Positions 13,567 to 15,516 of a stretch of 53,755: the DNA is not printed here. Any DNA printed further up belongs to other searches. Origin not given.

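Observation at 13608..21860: Island made only of flavoenzymes: 2 KstD/fumarate-reductase-like FAD enzymes + 2 FMN/[4Fe-4S]/FAD ene-reductases + Isf-like flavoprotein, with no regulator or transporter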

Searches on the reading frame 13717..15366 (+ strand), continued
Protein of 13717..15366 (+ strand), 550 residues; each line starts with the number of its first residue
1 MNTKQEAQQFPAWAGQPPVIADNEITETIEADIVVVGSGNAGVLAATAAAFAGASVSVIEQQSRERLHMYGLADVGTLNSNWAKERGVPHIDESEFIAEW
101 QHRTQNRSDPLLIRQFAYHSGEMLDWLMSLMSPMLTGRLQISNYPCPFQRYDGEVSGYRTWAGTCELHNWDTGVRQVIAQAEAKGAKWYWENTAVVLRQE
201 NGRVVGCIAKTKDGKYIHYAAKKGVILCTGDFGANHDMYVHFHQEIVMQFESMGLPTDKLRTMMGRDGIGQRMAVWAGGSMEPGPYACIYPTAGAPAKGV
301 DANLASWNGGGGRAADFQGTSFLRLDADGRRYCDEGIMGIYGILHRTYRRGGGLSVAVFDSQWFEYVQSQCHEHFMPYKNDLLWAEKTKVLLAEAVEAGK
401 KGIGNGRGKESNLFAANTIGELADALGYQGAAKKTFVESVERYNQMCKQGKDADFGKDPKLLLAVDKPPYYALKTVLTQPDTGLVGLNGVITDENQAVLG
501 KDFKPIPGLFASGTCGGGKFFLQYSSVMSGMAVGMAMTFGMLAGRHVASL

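Call 22: find_encoding_contigs(protein=P0017, flank=10000, max_places=2)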
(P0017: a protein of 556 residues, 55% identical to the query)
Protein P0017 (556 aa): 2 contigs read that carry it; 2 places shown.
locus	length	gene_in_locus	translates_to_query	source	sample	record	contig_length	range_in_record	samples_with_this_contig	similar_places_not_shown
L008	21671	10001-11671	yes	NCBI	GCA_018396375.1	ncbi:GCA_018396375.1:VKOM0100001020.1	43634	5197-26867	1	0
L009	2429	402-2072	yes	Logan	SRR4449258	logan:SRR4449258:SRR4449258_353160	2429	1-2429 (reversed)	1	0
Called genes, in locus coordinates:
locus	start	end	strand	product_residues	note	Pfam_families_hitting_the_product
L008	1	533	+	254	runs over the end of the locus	PF13577:SnoaL_4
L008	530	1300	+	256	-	-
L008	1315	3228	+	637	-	-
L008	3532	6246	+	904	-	PF21423:AhtL-like_1st, PF00384:Molybdopterin, PF01568:Molydop_binding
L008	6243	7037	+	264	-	PF13187:Fer4_9 (weak), PF13247:Fer4_11, PF12838:Fer4_7 (weak), PF13187:Fer4_9 (weak), PF14697:Fer4_21 (weak), PF00037:Fer4, PF12797:Fer4_2, PF12837:Fer4_6, +4 more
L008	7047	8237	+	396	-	PF07690:MFS_1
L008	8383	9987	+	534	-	PF00496:SBP_bac_5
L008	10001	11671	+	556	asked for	PF00890:FAD_binding_2, PF01266:DAO (faint), PF03486:HI0933_like (weak), PF12831:FAD_oxidored (weak)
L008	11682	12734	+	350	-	PF00258:Flavodoxin_1, PF12641:Flavodoxin_3, PF12724:Flavodoxin_5, PF00037:Fer4 (faint), PF12837:Fer4_6 (faint), PF14697:Fer4_21 (weak)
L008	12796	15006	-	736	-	-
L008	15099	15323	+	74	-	-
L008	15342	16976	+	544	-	PF00890:FAD_binding_2, PF01266:DAO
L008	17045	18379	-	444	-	PF00496:SBP_bac_5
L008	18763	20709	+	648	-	PF00724:Oxidored_FMN, PF13450:NAD_binding_8 (faint), PF01494:FAD_binding_3 (faint), PF13738:Pyr_redox_3 (faint), PF00890:FAD_binding_2, PF07992:Pyr_redox_2, PF12831:FAD_oxidored, PF00070:Pyr_redox, +3 more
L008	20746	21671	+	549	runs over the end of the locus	PF00890:FAD_binding_2, PF01266:DAO, PF07992:Pyr_redox_2 (faint), PF12831:FAD_oxidored (weak)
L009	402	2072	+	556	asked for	PF00890:FAD_binding_2, PF01266:DAO (faint), PF03486:HI0933_like (weak), PF12831:FAD_oxidored (weak)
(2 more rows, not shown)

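Call 23: search_protein_families(library=ncbifam, max_evalue=0.00001, proteins=[window:13717-15366:+])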
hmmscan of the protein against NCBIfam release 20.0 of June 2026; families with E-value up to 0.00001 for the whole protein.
window:13717-15366:+ (550 aa): 23 families
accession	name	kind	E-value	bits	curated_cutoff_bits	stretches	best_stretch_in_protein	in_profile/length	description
NF005510.0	PRK07121.1-3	subfamily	3e-31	108.7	481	2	415-548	358-487/492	FAD-binding protein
NF053717.1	VnlPnlRedVprA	equivalog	7.6e-29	100.9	600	1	30-548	6-479/481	vinyl phenol reductase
NF009478.0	PRK12844.1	equivalog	1.6e-27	96.1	789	1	184-548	222-549/559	3-ketosteroid-delta-1-dehydrogenase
TIGR01813.1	flavo_cyto_c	subfamily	2.6e-27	95.7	285.45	2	32-243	1-202/444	flavocytochrome c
NF006130.0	PRK08274.1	equivalog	3.1e-25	88.9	369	2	30-245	5-205/467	FAD-dependent tricarballylate dehydrogenase TcuA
NF004789.0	PRK06134.1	subfamily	5.8e-24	84.6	747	1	415-549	428-569/581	FAD-dependent oxidoreductase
NF009473.0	PRK12835.1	subfamily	3.6e-23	81.9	837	1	414-549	428-568/585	FAD-binding protein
NF005511.0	PRK07121.1-4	equivalog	2e-22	79.4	466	1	414-548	409-540/553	FAD-binding protein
NF005064.0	PRK06481.1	equivalog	8.6e-22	77.5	542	1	413-548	375-500/506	flavocytochrome c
NF005512.0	PRK07121.1-5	subfamily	1.7e-21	76.3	812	1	412-548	361-487/489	FAD-binding protein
NF005882.1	PRK07843.1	equivalog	4.9e-21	74.8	788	1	412-545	406-545/547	3-oxosteroid 1-dehydrogenase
NF009476.0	PRK12839.1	equivalog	5.9e-21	74.2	940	1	416-549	427-566/572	FAD-dependent oxidoreductase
NF005508.0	PRK07121.1-1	equivalog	8.4e-21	74.1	537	1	417-548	364-491/497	FAD-binding protein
NF005509.0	PRK07121.1-2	subfamily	4.5e-20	71.7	630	1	412-548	394-522/527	FAD-binding protein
NF009479.0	PRK12845.1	equivalog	2e-18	66.1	793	1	416-548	426-564/566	3-ketosteroid-delta-1-dehydrogenase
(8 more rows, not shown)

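Call 24: search_solved_structures(query=window:13717-15366:+, max_evalue=0.001)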
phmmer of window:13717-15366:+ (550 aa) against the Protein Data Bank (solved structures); distinct sequences matched with E-value up to 0.001: 23.
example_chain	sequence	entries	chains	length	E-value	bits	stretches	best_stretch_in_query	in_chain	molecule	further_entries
1lj1_A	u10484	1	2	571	8e-21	77.4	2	31-314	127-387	flavocytochrome c3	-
1m64_A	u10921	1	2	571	9.3e-21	77.2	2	31-312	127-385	flavocytochrome c3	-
1kss_A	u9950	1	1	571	1.1e-20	76.9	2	418-548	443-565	flavocytochrome c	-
1jrx_A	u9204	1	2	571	1.2e-20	76.8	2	31-300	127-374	FLAVOCYTOCHROME C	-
1p2e_A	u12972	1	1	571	1.3e-20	76.7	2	31-296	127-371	flavocytochrome c3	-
1p2h_A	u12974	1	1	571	1.4e-20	76.6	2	31-296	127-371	flavocytochrome c3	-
1qjd_A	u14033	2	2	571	1.4e-20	76.6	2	31-296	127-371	FLAVOCYTOCHROME C3 | Fumarate reductase flavoprotein subunit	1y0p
1jrz_A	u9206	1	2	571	1.4e-20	76.6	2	418-548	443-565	FLAVOCYTOCHROME C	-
2b7s_A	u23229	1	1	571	1.4e-20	76.6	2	31-300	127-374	Fumarate reductase flavoprotein subunit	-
1ksu_A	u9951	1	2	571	1.5e-20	76.5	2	418-548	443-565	flavocytochrome c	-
2b7r_A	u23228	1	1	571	1.5e-20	76.5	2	418-548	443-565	Fumarate reductase flavoprotein subunit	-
1jry_A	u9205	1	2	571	1.5e-20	76.4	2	418-548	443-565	FLAVOCYTOCHROME C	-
1q9i_A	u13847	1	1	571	1.6e-20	76.4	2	31-296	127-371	flavocytochrome c3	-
1e39_A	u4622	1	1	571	3.2e-20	75.4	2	418-548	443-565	FUMARATE REDUCTASE FLAVOPROTEIN SUBUNIT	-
1d4d_A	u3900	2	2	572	4.7e-17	64.9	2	27-323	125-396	FLAVOCYTOCHROME C FUMARATE REDUCTASE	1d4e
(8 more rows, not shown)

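Call 30: search_protein_families(library=pfam, max_evalue=0.0001, proteins=[L002:7004-9013:-, L002:7169-8887:+, L002:9063-9977:+, L001:13-852:+, L002:5735-6553:-, L002:6555-7031:-])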
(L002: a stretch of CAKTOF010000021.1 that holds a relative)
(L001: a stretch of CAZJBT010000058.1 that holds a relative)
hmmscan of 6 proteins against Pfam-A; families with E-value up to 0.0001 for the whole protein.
L002:7004-9013:- (669 aa): 0 families

L002:7169-8887:+ (572 aa): 1 family
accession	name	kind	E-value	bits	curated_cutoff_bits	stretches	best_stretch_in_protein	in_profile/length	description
PF00496.27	SBP_bac_5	-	3e-58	198.1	32.4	1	139-472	1-348/368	Bacterial extracellular solute-binding proteins, family 5 Middle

L002:9063-9977:+ (304 aa): 2 families
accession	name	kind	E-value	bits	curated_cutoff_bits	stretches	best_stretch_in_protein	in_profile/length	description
PF00126.33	HTH_1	-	2e-20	73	26.6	1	4-62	2-60/60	Bacterial regulatory helix-turn-helix protein, lysR family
PF03466.25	LysR_substrate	-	3e-13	50.1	28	1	87-290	2-204/209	LysR substrate binding domain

L001:13-852:+ (279 aa): 1 family
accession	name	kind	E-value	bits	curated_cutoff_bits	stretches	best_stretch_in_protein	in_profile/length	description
PF00496.27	SBP_bac_5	-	2.4e-24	86.6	32.4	1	4-179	165-348/368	Bacterial extracellular solute-binding proteins, family 5 Middle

L002:5735-6553:- (272 aa): 0 families

L002:6555-7031:- (158 aa): 0 families

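Call 43: find_encoding_contigs(protein=P0011, flank=10000, max_places=1)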
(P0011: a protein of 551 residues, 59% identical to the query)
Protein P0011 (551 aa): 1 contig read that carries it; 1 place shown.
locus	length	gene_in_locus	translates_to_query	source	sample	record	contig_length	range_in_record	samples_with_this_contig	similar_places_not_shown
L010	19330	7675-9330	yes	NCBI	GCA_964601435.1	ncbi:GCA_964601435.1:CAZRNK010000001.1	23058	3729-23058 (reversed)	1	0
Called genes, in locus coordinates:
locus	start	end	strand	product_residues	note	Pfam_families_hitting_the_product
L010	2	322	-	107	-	?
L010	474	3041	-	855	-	PF00111:Fer2 (weak), PF13085:Fer2_3 (weak), PF01799:Fer2_2, PF01315:Ald_Xan_dh_C, PF02738:MoCoBD_1, PF20256:MoCoBD_2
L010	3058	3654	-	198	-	PF12804:NTP_transf_3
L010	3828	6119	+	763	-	PF01315:Ald_Xan_dh_C, PF02738:MoCoBD_1, PF20256:MoCoBD_2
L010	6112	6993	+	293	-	PF00941:FAD_binding_5, PF03450:CO_deh_flav_C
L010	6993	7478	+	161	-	PF00111:Fer2 (weak), PF01799:Fer2_2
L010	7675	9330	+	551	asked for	PF00890:FAD_binding_2, PF01266:DAO (faint), PF12831:FAD_oxidored (weak)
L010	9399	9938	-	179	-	-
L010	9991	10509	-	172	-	PF07155:ECF-ribofla_trS, PF12822:ECF_trnsprt (faint)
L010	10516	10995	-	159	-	PF14221:DUF4330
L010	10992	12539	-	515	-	PF04932:Wzy_C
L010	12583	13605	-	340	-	PF00535:Glycos_transf_2, PF10111:Glyco_tranf_2_2, PF13641:Glyco_tranf_2_3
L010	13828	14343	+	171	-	PF02870:Methyltransf_1N, PF01035:DNA_binding_1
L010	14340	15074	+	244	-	PF01551:Peptidase_M23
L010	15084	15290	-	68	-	PF13545:HTH_Crp_2 (faint), PF13560:HTH_31, PF12844:HTH_19 (weak), PF13443:HTH_26 (weak), PF01381:HTH_3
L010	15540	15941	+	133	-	PF01243:PNPOx_N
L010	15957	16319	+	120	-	PF01638:HxlR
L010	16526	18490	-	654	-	PF00128:Alpha-amylase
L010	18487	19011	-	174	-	-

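Call 44: find_encoding_contigs(protein=P0013, flank=10000, max_places=1)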
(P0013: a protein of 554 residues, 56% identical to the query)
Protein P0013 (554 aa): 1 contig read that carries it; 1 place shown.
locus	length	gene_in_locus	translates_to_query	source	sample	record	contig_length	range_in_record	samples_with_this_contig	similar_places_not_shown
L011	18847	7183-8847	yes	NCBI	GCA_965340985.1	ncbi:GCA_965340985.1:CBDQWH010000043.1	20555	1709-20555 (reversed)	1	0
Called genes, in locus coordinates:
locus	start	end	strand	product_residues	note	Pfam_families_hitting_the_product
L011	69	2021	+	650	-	PF00724:Oxidored_FMN, PF00890:FAD_binding_2, PF01266:DAO (weak), PF03486:HI0933_like (weak), PF07992:Pyr_redox_2, PF12831:FAD_oxidored, PF13450:NAD_binding_8 (weak), PF00070:Pyr_redox, +4 more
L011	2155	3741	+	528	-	PF00496:SBP_bac_5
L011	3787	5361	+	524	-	PF00496:SBP_bac_5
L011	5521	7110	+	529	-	PF00496:SBP_bac_5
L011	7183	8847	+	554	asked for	PF00890:FAD_binding_2, PF01266:DAO (faint)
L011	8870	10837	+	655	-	-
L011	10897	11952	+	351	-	PF00258:Flavodoxin_1, PF12641:Flavodoxin_3, PF12724:Flavodoxin_5, PF12838:Fer4_7 (faint), PF00037:Fer4 (faint), PF12797:Fer4_2 (faint), PF12837:Fer4_6 (faint), PF14697:Fer4_21 (weak)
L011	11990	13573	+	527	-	PF00496:SBP_bac_5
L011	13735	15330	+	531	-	PF00496:SBP_bac_5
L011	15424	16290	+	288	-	PF10340:Say1_Mug180 (weak), PF20434:BD-FAE, PF07859:Abhydrolase_3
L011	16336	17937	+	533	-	PF00496:SBP_bac_5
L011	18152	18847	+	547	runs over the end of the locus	PF00817:IMS, PF11799:IMS_C (weak)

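Call 45: find_encoding_contigs(protein=P0015, flank=10000, max_places=1)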
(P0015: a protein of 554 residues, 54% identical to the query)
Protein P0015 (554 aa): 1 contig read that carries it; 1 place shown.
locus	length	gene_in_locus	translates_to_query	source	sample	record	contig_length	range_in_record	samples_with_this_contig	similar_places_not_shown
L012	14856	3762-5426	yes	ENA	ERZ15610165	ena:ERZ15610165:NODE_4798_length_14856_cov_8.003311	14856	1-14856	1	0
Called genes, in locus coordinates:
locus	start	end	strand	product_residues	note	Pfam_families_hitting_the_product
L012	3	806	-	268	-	?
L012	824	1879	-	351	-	PF00258:Flavodoxin_1 (weak), PF12641:Flavodoxin_3, PF12724:Flavodoxin_5, PF12838:Fer4_7 (faint), PF00037:Fer4 (weak), PF12797:Fer4_2 (weak), PF12837:Fer4_6 (faint), PF14697:Fer4_21 (weak)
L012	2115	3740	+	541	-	PF00496:SBP_bac_5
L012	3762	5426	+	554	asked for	PF00890:FAD_binding_2, PF01266:DAO (faint), PF03486:HI0933_like (weak), PF07992:Pyr_redox_2 (faint)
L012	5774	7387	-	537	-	PF00890:FAD_binding_2, PF01266:DAO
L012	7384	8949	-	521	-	PF00890:FAD_binding_2, PF01266:DAO, PF03486:HI0933_like (faint), PF12831:FAD_oxidored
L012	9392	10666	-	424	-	PF00149:Metallophos, PF17839:CNP_C_terminal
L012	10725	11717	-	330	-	-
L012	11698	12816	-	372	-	PF02082:Rrf2, PF01661:Macro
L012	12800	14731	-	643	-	-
